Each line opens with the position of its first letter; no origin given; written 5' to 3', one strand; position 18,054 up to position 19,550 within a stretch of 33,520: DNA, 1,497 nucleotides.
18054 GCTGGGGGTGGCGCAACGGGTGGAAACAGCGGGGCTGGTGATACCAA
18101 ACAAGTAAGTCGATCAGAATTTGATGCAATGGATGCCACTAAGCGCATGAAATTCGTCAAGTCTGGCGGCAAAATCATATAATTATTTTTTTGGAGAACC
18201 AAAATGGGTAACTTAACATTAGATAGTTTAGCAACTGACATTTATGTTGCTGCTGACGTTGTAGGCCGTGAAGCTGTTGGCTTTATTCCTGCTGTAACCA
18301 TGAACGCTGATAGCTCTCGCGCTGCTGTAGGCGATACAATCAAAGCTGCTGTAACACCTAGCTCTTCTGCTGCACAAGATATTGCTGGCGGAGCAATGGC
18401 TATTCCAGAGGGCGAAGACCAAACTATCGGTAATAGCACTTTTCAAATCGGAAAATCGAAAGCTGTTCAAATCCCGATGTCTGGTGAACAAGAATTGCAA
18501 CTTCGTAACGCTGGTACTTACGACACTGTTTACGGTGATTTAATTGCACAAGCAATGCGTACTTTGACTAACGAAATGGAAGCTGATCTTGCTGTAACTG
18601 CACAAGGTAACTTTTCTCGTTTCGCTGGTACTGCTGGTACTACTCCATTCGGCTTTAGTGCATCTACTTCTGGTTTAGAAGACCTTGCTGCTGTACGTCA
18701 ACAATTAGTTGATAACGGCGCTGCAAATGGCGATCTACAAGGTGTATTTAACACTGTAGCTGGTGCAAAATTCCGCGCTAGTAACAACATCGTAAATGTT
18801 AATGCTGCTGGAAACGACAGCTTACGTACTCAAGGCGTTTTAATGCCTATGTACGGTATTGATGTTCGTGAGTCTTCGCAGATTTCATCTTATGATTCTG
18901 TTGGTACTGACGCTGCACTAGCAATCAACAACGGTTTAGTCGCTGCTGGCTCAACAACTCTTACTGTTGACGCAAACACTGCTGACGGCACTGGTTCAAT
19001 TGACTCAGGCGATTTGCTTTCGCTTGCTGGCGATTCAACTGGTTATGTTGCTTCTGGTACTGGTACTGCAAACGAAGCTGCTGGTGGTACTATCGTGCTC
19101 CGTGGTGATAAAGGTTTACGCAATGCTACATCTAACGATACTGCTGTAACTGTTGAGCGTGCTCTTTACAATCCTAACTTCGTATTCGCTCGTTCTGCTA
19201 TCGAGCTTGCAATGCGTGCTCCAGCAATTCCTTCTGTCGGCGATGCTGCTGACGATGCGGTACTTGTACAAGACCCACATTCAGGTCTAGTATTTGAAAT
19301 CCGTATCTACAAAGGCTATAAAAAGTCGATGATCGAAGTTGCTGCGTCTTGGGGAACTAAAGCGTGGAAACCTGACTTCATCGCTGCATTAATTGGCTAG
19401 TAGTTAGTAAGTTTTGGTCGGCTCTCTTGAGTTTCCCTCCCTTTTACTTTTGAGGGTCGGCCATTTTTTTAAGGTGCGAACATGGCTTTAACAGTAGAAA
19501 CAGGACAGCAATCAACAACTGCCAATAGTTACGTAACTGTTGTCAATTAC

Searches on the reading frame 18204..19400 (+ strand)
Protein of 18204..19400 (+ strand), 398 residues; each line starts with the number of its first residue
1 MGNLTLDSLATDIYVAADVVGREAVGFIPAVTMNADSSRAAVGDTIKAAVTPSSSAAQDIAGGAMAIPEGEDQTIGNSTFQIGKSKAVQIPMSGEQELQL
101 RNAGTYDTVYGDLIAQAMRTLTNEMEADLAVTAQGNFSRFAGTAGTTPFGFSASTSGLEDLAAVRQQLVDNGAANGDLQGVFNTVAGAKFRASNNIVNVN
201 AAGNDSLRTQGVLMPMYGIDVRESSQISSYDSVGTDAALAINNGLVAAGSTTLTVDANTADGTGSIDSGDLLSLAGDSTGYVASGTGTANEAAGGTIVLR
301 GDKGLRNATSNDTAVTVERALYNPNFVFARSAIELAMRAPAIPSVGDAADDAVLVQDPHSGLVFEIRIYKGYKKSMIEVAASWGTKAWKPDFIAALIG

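Call 31: search_protein_families(library=pfam, proteins=[window:18204-19400:+], max_evalue=0.01)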
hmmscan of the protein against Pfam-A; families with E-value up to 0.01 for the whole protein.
window:18204-19400:+ (398 aa): 0 families

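Call 32: search_protein_families(library=phrogs, proteins=[window:18204-19400:+], max_evalue=0.001)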
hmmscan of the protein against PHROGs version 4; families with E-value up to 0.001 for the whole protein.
window:18204-19400:+ (398 aa): 1 family
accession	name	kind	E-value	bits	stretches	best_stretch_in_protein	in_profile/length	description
phrog_283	-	head and packaging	5.5e-61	208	1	1-398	1-383/385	major head protein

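Call 106: search_dna_similar(query=window:18204-19400:+, collection=phages, mode=protein, max_evalue=1e-10, max_rows=12)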
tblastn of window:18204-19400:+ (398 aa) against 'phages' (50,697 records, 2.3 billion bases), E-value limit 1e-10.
Records with a match: 27; places in all: 27; records where one place covers at least 80% of the query: 27.
Best place of each record, by identity: <60% 27.
By first word of the organism name: Escherichia 11; Rhizobium 3; Klebsiella 2; Salicola 2; Synechococcus 2; Acinetobacter 1; Paraglaciecola 1; Salmonella 1; Caulobacter 1; Microcystis 1; and 2 more.
By host as written in the record: Escherichia coli 11; Rhizobium gallicum SO14B-4(6) 2; Salicola sp. M5 MPN 10^-2 23B 2; Sinorhizobium americanum X2_24 1; Acinetobacter baumannii 1; Paraglaciecola sp. strain IceBac 372 1; Salmonella sp. S7 1; Klebsiella pneumoniae ST405-OXA48 1; and 7 more.
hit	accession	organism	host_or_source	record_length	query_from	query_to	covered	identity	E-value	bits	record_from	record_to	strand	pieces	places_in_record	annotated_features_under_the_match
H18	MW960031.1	Rhizobium phage RHph_X2_24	Sinorhizobium americanum X2_24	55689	5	398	99%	43.2%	2e-65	231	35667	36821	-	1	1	major capsid protein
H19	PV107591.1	Acinetobacter phage vB_AbaS_qsb1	Acinetobacter baumannii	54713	5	398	99%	42.0%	3e-70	245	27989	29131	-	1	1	major capsid protein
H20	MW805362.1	Paraglaciecola Antarctic JLT virus 2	Paraglaciecola sp. strain IceBac 372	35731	5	394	98%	40.3%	2e-69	243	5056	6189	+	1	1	major capsid protein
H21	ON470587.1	Escherichia phage vB_EcoS-611R4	Escherichia coli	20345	1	398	100%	38.3%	3e-59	213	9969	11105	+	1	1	coat protein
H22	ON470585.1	Escherichia phage vB_EcoS-689R7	Escherichia coli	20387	1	398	100%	38.3%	3e-59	213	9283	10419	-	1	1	coat protein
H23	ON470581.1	Escherichia phage vB_EcoS-606R9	Escherichia coli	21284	1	398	100%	38.3%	3e-59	213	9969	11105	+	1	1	coat protein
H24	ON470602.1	Escherichia phage vB_EcoS-885R8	Escherichia coli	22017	1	398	100%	38.3%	3e-59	213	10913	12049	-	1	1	coat protein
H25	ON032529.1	Salmonella phage SPF_0923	Salmonella sp. S7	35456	1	398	100%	38.3%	3e-59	213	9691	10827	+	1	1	hypothetical protein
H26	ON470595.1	Escherichia phage vB_EcoS-683R6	Escherichia coli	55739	1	398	100%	38.3%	3e-59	213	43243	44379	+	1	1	coat protein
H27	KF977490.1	Rhizobium phage vB_RglS_P106B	Rhizobium gallicum SO14B-4(6)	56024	5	398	99%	38.6%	1e-66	235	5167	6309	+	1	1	putative coat protein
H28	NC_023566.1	Rhizobium phage vB_RglS_P106B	Rhizobium gallicum SO14B-4(6)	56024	5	398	99%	38.6%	1e-66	235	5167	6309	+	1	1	major head protein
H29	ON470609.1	Escherichia phage vB_EcoS-473R12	Escherichia coli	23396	1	398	100%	38.1%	6e-59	212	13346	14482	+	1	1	coat protein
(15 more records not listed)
